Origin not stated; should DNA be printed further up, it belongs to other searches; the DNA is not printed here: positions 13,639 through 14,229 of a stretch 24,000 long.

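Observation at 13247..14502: Translationally coupled 2H phosphoesterase and HEPN-motif/CBS protein: possible ligand-gated RNA-cleavage and end-processing module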

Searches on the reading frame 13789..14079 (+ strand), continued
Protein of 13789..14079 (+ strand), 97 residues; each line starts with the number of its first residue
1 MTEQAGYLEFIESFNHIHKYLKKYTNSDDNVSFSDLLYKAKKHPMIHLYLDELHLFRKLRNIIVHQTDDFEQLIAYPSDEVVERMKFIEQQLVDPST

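Call 67: search_protein_families(library=pfam, proteins=[P0059, P0060, P0094, P0124, P0140, P0141, P0072, P0106, P0149, P0056], max_evalue=0.01)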
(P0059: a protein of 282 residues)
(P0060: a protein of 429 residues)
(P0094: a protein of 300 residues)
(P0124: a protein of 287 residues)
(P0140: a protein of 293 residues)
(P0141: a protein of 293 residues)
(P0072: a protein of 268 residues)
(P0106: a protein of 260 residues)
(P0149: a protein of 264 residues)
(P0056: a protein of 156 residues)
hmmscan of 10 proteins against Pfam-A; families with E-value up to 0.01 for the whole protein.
P0059 (282 aa): 0 families

P0060 (429 aa): 1 family
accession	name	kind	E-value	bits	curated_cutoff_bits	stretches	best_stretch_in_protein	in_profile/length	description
PF00571.33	CBS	-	1.6e-13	51.2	24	2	292-344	4-56/57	CBS domain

P0094 (300 aa): 1 family
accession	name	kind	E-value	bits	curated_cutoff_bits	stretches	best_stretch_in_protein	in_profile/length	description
PF00571.33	CBS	-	9.9e-11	42.2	24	2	166-214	6-55/57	CBS domain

P0124 (287 aa): 2 families
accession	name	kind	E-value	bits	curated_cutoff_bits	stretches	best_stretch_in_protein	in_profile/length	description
PF00571.33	CBS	-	4.4e-10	40.2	24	1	151-202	4-56/57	CBS domain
PF18735.6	HEPN_RiboL-PSP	-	0.0077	16.6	28.4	0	92-143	135-179/191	RiboL-PSP-HEPN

P0140 (293 aa): 2 families
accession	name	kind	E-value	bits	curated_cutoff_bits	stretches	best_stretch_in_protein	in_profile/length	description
PF00571.33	CBS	-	0.00016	22.4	24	0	241-291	12-53/57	CBS domain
PF14479.11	HeLo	-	0.0074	16.5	23.2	0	44-108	111-176/205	Prion-inhibition and propagation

P0141 (293 aa): 2 families
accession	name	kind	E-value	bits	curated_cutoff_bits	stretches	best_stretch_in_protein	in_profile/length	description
PF00571.33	CBS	-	7.3e-10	39.5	24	1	159-208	6-56/57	CBS domain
PF20185.3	DUF6548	-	0.0059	16.9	27.3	1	66-132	2-73/164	Family of unknown function (DUF6548)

P0072 (268 aa): 4 families
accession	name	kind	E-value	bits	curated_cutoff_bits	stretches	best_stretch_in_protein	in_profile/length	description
PF00571.33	CBS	-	3.8e-07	30.8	24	1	103-151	6-55/57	CBS domain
PF01934.22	HepT-like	-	0.0017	18.5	23.5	1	8-66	36-93/120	Ribonuclease HepT-like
PF18735.6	HEPN_RiboL-PSP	-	0.0054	17.1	28.4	1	46-92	139-183/191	RiboL-PSP-HEPN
PF20185.3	DUF6548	-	0.0099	16.2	27.3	0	8-91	2-90/164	Family of unknown function (DUF6548)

P0106 (260 aa): 1 family
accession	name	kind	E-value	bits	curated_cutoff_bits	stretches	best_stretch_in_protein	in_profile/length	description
PF00571.33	CBS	-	1.6e-06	28.8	24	1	122-172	5-56/57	CBS domain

P0149 (264 aa): 1 family
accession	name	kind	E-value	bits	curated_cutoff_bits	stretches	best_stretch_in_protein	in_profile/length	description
PF00571.33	CBS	-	1.5e-08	35.3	24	1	125-173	6-55/57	CBS domain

P0056 (156 aa): 2 families
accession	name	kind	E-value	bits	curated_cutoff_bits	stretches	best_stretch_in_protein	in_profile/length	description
PF00571.33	CBS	-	1.1e-05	26.1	24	1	105-144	7-47/57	CBS domain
PF08974.15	DUF1877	-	0.00069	20.2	22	1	63-134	51-122/163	Domain of unknown function (DUF1877)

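Call 71: search_dna_similar(query=P0064, collection=plasmids, mode=protein, max_evalue=0.001, max_rows=15)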
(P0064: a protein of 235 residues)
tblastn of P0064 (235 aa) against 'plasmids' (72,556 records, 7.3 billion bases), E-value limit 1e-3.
Records with a match: 5; places in all: 5; records where one place covers at least 80% of the query: 2.
Best place of each record, by identity: <60% 5.
By first word of the organism name: Rhodococcus 3; Candidatus 1; Corynebacterium 1.
By predicted mobility (MOB-suite, as given by PLSDB): mobilizable 3; non-mobilizable 1; conjugative 1.
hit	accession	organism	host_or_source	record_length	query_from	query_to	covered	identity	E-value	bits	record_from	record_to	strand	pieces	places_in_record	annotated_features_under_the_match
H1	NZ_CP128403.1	Candidatus Chlorohelix allophototropha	Single colony of Candidatus Chlorohelix ...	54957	6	234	97%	38.9%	5e-36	141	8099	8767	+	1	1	CBS domain-containing protein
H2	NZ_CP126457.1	Rhodococcus sp. AH-ZY2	single cell,soil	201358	8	229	94%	28.0%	6e-17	86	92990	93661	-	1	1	CBS domain-containing protein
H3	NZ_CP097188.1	Rhodococcus sp. GA1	cell culture,soil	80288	31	170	60%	32.2%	3e-9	64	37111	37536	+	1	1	CBS domain-containing protein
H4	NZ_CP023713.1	Rhodococcus ruber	cell culture,dyed contaminated landsoil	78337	31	156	54%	32.8%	2e-9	64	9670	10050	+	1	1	CBS domain-containing protein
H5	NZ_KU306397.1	Corynebacterium glutamicum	-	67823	112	232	51%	30.9%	1e-9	65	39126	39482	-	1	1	CBS domain-containing protein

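Call 72: search_dna_similar(query=P0064, collection=phages, mode=protein, max_evalue=0.001, max_rows=15)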
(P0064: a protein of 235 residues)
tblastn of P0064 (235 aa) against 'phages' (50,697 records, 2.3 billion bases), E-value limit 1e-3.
Records with a match: 3; places in all: 3; records where one place covers at least 80% of the query: 2.
Best place of each record, by identity: <60% 3.
By first word of the organism name: Listeria 2; Enterococcus 1.
By host as written in the record: Listeria monocytogenes 2; Enterococcus faecalis 1.
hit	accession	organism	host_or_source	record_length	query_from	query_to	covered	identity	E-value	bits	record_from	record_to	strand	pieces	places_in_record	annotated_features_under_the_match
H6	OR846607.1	Enterococcus phage Efs 1-1-1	Enterococcus faecalis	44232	1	234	100%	37.9%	4e-42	157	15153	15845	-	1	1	record has no annotation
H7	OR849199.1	Listeria phage LM 4-14-1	Listeria monocytogenes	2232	1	229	97%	36.5%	7e-36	139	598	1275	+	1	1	record has no annotation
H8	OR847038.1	Listeria phage LM 4-11-1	Listeria monocytogenes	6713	94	229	58%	33.8%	5e-16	82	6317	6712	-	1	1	record has no annotation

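Call 73: get_annotated_region(hit=H6, flank=7000)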
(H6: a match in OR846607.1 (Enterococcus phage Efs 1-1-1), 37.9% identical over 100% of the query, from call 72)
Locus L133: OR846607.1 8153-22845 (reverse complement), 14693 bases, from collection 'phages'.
description: UNVERIFIED_ORG: Enterococcus phage Efs 1-1-1 clone NODE_21_length_44232_cov_5.277205 genomic sequence.
organism: Enterococcus phage Efs 1-1-1 (NCBI taxid 3113827)
taxonomy: Viruses
host: Enterococcus faecalis; source: wastewater; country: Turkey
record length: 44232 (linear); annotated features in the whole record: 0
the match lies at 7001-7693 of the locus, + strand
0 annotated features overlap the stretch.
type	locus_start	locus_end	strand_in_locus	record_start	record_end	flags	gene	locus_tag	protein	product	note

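Call 74: get_annotated_region(hit=H1, flank=6000)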
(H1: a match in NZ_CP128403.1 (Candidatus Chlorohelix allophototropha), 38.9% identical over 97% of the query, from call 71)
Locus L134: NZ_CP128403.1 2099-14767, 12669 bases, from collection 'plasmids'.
description: Candidatus Chlorohelix allophototropha isolate L227-S17 plasmid unnamed3, complete sequence
organism: Candidatus Chlorohelix allophototropha (NCBI taxid 3003348)
taxonomy: Bacteria; Chloroflexota; Chloroflexia; Candidatus Chloroheliales; Candidatus Chloroheliaceae; Candidatus Chlorohelix; Candidatus Chlorohelix allophototropha
host: -; source: Single colony of Candidatus Chlorohelix allophototropha from a non-axenic enrichment (subculture 19.9); ...; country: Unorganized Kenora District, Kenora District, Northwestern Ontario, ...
typing (MOB-suite, as given by PLSDB): non-mobilizable
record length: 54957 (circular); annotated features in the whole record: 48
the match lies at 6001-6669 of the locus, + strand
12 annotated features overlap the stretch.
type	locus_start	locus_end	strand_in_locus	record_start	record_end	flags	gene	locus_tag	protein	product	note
CDS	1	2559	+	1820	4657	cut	-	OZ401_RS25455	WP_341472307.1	DNA methyltransferase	GO:0006306 - DNA methylation [Evidence IEA]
CDS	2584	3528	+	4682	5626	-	-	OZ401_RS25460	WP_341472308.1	hypothetical protein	-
CDS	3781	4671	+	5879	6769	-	-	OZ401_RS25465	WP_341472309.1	hypothetical protein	-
CDS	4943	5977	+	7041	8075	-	-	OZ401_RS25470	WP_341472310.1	hypothetical protein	-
CDS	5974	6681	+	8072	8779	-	-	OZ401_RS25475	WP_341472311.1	CBS domain-containing protein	-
CDS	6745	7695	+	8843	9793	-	gnd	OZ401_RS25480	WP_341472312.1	phosphogluconate dehydrogenase (NAD(+)-dependent, decarboxylating)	GO:0006098 - pentose-phosphate shunt [Evidence IEA]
CDS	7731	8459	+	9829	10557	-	-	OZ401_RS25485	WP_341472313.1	SprT family zinc-dependent metalloprotease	GO:0006508 - proteolysis [Evidence IEA]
CDS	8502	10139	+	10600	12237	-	-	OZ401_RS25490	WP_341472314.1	hypothetical protein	-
CDS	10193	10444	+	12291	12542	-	-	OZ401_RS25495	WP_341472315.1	hypothetical protein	-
CDS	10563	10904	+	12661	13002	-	-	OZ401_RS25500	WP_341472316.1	hypothetical protein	-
CDS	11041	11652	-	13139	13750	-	-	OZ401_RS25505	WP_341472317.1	Uma2 family endonuclease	-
CDS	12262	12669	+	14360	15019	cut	-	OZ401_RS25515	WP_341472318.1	SDR family NAD(P)-dependent oxidoreductase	-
